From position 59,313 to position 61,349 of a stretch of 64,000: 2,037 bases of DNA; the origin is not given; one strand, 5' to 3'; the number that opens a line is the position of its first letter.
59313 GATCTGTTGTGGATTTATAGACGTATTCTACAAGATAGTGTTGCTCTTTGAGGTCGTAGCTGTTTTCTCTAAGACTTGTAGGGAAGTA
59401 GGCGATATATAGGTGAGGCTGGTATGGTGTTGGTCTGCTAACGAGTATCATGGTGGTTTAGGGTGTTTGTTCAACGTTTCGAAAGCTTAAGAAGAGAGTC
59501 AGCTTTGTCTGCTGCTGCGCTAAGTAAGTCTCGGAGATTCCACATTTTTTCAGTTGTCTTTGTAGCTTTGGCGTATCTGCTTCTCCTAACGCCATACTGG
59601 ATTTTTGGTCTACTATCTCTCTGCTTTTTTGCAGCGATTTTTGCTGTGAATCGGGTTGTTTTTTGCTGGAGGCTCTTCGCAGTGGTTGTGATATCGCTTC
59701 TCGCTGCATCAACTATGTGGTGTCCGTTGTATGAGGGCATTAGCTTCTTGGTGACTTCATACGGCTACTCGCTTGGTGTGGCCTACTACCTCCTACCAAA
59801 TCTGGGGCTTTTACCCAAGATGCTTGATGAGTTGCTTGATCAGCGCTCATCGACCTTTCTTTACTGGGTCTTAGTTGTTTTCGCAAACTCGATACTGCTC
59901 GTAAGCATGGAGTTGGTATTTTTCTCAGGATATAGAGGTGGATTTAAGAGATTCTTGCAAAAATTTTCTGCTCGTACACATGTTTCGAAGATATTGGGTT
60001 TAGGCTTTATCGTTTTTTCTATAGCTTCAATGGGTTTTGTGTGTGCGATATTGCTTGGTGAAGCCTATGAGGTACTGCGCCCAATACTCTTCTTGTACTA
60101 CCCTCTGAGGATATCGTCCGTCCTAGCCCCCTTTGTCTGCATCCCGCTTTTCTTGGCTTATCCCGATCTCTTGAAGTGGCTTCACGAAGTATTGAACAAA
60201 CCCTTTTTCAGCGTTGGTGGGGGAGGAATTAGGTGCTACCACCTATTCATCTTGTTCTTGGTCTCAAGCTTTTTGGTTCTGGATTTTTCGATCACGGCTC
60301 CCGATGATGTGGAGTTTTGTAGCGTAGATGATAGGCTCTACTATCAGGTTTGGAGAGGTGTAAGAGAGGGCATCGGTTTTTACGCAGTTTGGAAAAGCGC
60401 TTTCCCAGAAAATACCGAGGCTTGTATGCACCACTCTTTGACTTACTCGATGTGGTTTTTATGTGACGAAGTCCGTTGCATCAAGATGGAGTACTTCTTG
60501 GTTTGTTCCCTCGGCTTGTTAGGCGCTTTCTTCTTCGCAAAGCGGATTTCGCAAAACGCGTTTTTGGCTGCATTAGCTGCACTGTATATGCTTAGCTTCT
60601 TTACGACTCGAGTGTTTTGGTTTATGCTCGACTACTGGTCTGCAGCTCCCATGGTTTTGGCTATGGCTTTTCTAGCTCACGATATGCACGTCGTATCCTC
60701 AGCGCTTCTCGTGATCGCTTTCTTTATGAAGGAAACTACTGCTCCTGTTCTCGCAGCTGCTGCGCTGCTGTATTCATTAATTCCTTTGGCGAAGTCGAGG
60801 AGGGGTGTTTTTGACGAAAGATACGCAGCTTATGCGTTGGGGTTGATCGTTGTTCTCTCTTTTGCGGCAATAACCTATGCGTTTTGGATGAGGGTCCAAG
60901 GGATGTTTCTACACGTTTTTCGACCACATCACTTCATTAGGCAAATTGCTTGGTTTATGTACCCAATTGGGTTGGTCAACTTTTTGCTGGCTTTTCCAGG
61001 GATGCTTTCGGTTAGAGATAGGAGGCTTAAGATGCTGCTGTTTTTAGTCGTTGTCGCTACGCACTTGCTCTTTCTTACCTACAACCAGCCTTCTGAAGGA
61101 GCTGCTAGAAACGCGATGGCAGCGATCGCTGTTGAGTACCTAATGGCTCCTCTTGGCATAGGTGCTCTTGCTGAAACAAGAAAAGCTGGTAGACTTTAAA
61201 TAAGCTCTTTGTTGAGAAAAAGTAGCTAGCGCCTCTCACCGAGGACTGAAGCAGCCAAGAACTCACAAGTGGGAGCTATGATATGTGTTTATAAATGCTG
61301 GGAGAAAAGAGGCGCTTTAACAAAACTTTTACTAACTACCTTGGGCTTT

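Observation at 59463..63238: Family A: five paralogs of an unassigned ~580-aa polytopic membrane protein, two of them in tandem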

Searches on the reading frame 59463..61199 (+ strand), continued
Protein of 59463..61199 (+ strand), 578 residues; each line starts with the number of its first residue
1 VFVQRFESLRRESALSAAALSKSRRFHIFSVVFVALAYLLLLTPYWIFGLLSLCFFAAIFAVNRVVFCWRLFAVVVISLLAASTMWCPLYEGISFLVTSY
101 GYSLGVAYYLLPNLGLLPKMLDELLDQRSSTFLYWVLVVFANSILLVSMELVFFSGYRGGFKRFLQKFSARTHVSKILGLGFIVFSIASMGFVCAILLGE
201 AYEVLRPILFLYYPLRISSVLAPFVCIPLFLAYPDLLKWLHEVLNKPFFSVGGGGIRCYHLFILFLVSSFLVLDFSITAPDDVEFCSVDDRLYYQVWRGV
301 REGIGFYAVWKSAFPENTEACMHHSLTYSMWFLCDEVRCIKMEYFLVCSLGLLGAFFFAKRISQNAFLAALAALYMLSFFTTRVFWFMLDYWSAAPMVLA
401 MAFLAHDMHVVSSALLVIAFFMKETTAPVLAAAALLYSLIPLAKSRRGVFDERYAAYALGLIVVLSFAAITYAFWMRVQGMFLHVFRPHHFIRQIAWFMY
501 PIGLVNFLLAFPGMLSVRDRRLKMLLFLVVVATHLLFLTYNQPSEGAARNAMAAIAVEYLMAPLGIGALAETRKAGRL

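Call 69: search_solved_structures(query=L082:7467-8468:+, max_evalue=0.00001)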
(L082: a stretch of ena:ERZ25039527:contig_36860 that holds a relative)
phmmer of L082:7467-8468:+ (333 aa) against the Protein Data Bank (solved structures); distinct sequences matched with E-value up to 0.00001: 12.
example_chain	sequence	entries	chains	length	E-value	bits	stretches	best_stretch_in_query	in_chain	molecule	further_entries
5ekp_C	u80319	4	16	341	6.6e-85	288.5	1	5-309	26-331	Uncharacterized glycosyltransferase sll0501 | Glycosyltransferase sll0501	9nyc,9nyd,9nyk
9nye_A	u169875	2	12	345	6.8e-85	288.4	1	5-309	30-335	Glycosyltransferase sll0501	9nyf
5eke_A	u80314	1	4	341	9e-85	288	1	5-309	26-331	Uncharacterized glycosyltransferase sll0501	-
9bhc_C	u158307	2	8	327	7.7e-49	170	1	8-307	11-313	Undecaprenyl-phosphate 4-deoxy-4-formamido-L-arabinose transferase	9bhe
8vxh_A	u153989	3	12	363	1.1e-48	169.5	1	8-307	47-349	Undecaprenyl-phosphate 4-deoxy-4-formamido-L-arabinose transferase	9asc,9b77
9hwj_A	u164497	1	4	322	3.3e-48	167.9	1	8-308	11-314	Undecaprenyl-phosphate 4-deoxy-4-formamido-L-arabinose transferase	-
5mlz_A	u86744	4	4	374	1.2e-17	67.5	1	8-129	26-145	Dolichol monophosphate mannose synthase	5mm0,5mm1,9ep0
5hea_A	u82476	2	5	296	8.4e-10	41.7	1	4-97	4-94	Putative glycosyltransferase (GalT1)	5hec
8vh7_A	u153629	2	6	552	6e-09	38.9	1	4-97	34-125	Heparosan synthase B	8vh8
8viw_A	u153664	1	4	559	6.1e-09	38.9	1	4-97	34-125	Heparosan synthase B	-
2z87_A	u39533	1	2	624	7.5e-06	28.8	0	8-107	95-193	Chondroitin synthase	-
2z86_A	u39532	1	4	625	7.5e-06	28.8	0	8-107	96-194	Chondroitin synthase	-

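Call 70: search_solved_structures(query=L002:3937-4650:+, max_evalue=0.00001)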
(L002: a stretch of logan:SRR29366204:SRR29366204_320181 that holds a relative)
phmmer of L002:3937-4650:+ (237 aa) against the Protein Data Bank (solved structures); distinct sequences matched with E-value up to 0.00001: 17.
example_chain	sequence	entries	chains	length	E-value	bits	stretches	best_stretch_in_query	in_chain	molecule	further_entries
5mlz_A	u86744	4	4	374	2.4e-40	141.8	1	4-213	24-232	Dolichol monophosphate mannose synthase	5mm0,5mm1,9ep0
5ekp_C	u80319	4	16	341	5.1e-19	72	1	4-236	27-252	Uncharacterized glycosyltransferase sll0501 | Glycosyltransferase sll0501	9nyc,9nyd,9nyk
9nye_A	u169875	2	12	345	5.3e-19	71.9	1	4-236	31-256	Glycosyltransferase sll0501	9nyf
5eke_A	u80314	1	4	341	4.3e-18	69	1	4-234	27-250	Uncharacterized glycosyltransferase sll0501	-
9hwj_A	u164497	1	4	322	5.1e-16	62.2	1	2-165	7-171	Undecaprenyl-phosphate 4-deoxy-4-formamido-L-arabinose transferase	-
9bhc_C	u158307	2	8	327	9e-16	61.4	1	2-165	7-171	Undecaprenyl-phosphate 4-deoxy-4-formamido-L-arabinose transferase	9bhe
8vxh_A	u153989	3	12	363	1.2e-15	61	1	2-165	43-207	Undecaprenyl-phosphate 4-deoxy-4-formamido-L-arabinose transferase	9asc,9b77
3bcv_A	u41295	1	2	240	2.1e-09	40.6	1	1-95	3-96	Putative glycosyltransferase protein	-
2z87_A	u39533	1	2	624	5.8e-08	35.8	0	2-96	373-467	Chondroitin synthase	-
2z86_A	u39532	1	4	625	5.8e-08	35.8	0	2-96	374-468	Chondroitin synthase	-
6yv7_B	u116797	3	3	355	6.9e-08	35.6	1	3-99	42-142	Glycosyl transferase, family 2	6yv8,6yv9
6yv7_A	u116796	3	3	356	6.9e-08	35.6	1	3-99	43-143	Glycosyl transferase, family 2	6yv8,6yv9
9omh_A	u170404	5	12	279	1.6e-06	31.1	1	5-120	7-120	Glycosyltransferase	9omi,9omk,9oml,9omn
9omm_A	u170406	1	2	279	1.6e-06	31.1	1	5-120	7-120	Glycosyltransferase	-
9omj_A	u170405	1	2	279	1.6e-06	31.1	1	5-120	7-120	Glycosyltransferase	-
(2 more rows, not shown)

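Call 79: search_protein_families(library=ncbifam, alignment_id=A4, max_evalue=1)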
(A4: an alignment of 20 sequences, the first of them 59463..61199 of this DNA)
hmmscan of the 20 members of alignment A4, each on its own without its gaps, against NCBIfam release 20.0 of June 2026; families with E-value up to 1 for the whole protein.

A. member 1, window:59463-61199:+ (578 aa): 0 families

B. families by the number of members that match (of 20 scanned): 10 families
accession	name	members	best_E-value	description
NF046093.1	AZOBR_p60025_fam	2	5.7e-05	AZOBR_p60025 family cell surface glycopolymer formation protein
NF053815.1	teico_TcaA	2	0.19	membrane-associated protein TcaA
TIGR03913.1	rad_SAM_trio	1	0.02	GDL motif peptide-associated radical SAM/SPASM maturase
NF052565.1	OrnLipAcylHsRhiz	1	0.031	ornithine lipid ester-linked acyl 2-hydroxylase OlsC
TIGR01615.1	A_thal_3542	1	0.042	uncharacterized plant-specific domain TIGR01615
NF033486.1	harvest_ssl1498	1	0.08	photosystem II assembly protein Psb34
NF007694.0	PRK10372.1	1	0.083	PTS ascorbate transporter subunit IIA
NF009025.0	PRK12361.1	1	0.16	hypothetical protein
NF045510.1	4Cys_prefix_kin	1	0.46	4-Cys prefix domain-containing protein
NF033565.0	trans_MerF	1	0.52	mercury resistance system transport protein MerF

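Call 80: search_protein_families(library=pfam, alignment_id=A4, max_evalue=1)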
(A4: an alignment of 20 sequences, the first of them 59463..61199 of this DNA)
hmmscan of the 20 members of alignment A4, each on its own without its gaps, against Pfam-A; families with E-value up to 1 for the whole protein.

A. member 1, window:59463-61199:+ (578 aa): 1 family
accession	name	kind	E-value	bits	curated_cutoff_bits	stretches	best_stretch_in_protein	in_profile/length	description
PF13800.11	Sigma_reg_N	-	0.21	12.3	26.3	1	18-49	2-34/91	Sigma factor regulator N-terminal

B. families by the number of members that match (of 20 scanned): 23 families
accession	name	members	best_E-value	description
PF13240.11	Zn_Ribbon_1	2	7.9e-05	zinc-ribbon domain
PF12773.13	DZR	2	0.004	Double zinc ribbon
PF24460.1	DUF7575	2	0.18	Domain of unknown function (DUF7575)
PF14126.11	DUF4293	1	6.2e-05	Domain of unknown function (DUF4293)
PF06522.17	B12D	1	0.014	NADH-ubiquinone reductase complex 1 MLRQ subunit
PF14803.11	Zn_ribbon_Nudix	1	0.085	Nudix N-terminal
PF14150.11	YesK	1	0.087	YesK-like protein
PF18912.6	DZR_2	1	0.089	Double zinc ribbon domain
PF04807.17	Gemini_AC4_5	1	0.1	Geminivirus AC4/5 conserved region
PF11682.14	Zn_ribbon_11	1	0.11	Probable zinc-ribbon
PF24463.1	DUF7577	1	0.11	Domain of unknown function (DUF7577)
PF19112.6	VanA_C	1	0.12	Vanillate O-demethylase oxygenase C-terminal domain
PF17032.10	Zn_ribbon_15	1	0.12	zinc-ribbon family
PF04505.17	CD225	1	0.14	Interferon-induced transmembrane protein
PF13248.11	Zn_ribbon_3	1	0.17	zinc-ribbon domain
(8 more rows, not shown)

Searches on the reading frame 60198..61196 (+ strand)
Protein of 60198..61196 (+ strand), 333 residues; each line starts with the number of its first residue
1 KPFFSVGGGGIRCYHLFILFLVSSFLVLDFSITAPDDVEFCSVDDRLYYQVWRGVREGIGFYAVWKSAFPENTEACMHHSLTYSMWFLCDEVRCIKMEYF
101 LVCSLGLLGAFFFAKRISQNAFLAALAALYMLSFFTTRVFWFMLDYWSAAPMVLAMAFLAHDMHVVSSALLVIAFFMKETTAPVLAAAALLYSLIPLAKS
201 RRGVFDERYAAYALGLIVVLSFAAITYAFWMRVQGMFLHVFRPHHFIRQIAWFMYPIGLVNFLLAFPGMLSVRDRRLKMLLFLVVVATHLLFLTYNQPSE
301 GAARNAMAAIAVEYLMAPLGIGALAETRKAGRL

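Call 57: predict_structure(alignment_id=A6)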
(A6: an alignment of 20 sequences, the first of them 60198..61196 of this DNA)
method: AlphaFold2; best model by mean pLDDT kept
length: 333 residues; sequences in the alignment: 20
mean_pLDDT: 87.0   pTM: 0.88
mean pLDDT of the five models: 87.0, 85.4, 85.1, 85.0, 83.7
residues with pLDDT >= 90: 197; 70-90: 91; 50-70: 40; < 50: 5
segments of 3 or more residues with pLDDT < 50: 38-40
pLDDT, mean of each block of 10 residues (from residue 1): 72 92 95 61 78 92 86 67 91 93 98 97 96 86 92 98 98 94 96 93 84 96 81 57 77 73 96 98 94 69 83 96 93 74
secondary structure, 60 per line:
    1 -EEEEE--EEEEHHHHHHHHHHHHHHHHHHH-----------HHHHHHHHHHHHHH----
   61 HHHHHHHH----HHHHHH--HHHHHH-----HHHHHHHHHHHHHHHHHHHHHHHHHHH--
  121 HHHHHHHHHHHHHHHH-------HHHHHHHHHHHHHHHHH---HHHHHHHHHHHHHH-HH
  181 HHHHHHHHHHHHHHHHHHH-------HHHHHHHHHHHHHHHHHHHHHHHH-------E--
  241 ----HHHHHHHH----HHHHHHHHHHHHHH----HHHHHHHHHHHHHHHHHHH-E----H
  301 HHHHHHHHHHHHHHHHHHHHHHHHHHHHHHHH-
elements in order: E2-6 E9-12 H13-31 H43-56 H61-68 H73-78 H81-86 H92-118 H121-136 H144-160 H164-177 H179-199 H207-230 H245-252 H257-270 H275-293 H300-332
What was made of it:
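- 59463..61199 (+): Family A copy 1 (578 aa). N-terminal 6-TM domain is about 59463-60197; the GT-C-like module is 60198-61196. C-module model: pLDDT 87.0, pTM 0.88 (call 57).
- The C-module AF2 model has pLDDT 87 and pTM 0.88 (call 57).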

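Call 59: fold_search(model_id=the predicted structure, library=pdb)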
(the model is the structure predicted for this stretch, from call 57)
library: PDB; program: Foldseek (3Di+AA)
matches with E <= 10: 264; with E <= 0.001: 0
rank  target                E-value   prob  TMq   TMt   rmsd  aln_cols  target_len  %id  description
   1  5f15                  2.4e-03  1.00  0.59  0.39   6.2       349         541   14  Crystal Structure of ArnT from Cupriavidus metallidurans bound to Undecaprenyl phosphate (released 2016-02-17)
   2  5ezm                  3.1e-03  1.00  0.57  0.38   6.7       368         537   16  Crystal Structure of ArnT from Cupriavidus metallidurans in the apo state (released 2016-02-17)
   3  6gxc_A                4.9e-03  1.00  0.53  0.29   9.3       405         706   12  Bacterial oligosaccharyltransferase PglB in complex with an inhibitory peptide and a reactive lipid-linked oligosaccha (released 2018-11-14)
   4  5ogl_A                9.3e-03  1.00  0.59  0.32   6.8       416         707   11  Structure of bacterial oligosaccharyltransferase PglB in complex with an acceptor peptide and an lipid-linked oligosac (released 2017-10-25)
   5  3rce_A                1.3e-02  1.00  0.59  0.32   7.4       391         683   12  Bacterial oligosaccharyltransferase PglB (released 2011-06-15)
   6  7e9s_A                1.7e-02  1.00  0.52  0.23  11.2       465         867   10  Archaeal oligosaccharyltransferase AglB from Archaeoglobus fulgidus in complex with an inhibitory peptide and a dolich (released 2021-09-08)
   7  9n9j_I                2.4e-02  1.00  0.48  0.26  10.6       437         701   11  Structure of a GRP94 folding intermediate engaged with a CCDC134- and FKBP11-bound secretory translocon (released 2025-11-19)
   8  8imx_U                2.8e-02  1.00  0.52  0.43   9.0       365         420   10  Cryo-EM structure of GPI-T with a chimeric GPI-anchored protein (released 2023-08-16)
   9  3waj                  2.8e-02  1.00  0.50  0.24  15.5       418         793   11  Crystal structure of the Archaeoglobus fulgidus oligosaccharyltransferase (O29867_ARCFU) complex with Zn and sulfate (released 2013-10-30)
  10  5gmy_A                3.4e-02  1.00  0.48  0.22  15.9       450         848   12  Crystal structure of the Archaeoglobus fulgidus oligosaccharyltransferase (O29867_ARCFU) tethered with an acceptor pep (released 2017-02-01)
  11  9ub7_B                4.8e-02  0.99  0.45  0.39  11.8       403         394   15  Structure of glycosylphosphatidylinositol transamidase,state 1 (released 2026-04-08)
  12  8pn9_A                6.5e-02  0.99  0.42  0.25  13.4       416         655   12  Structure of human oligosaccharyltransferase OST-A complex bound to NGI-1 (released 2024-05-08)
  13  8agc_A                1.4e-01  1.00  0.52  0.28  10.6       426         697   10  Structure of yeast oligosaccharylransferase complex with lipid-linked oligosaccharide and non-acceptor peptide bound (released 2022-12-07)
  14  4ea3_B                1.5e-01  0.14  0.14  0.13  26.0       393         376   14  Structure of the N/OFQ Opioid Receptor in Complex with a Peptide Mimetic (released 2012-04-25)
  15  9wno_A                1.7e-01  0.97  0.47  0.40  11.1       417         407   10  Cryo-EM structure of Candida glabrata GPI mannosyltransferase I bound to Dol-P-Man (released 2025-12-03)
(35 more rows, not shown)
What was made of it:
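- On GT-C(A) structural class of glycosyltransferases: All hits with probability >= 0.96 are GT-C-fold proteins (calls 57, 59).
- All other hits have TM <= 0.2 (call 59). PIGU (8imx_U, TMq 0.52) is among the matches (call 59).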
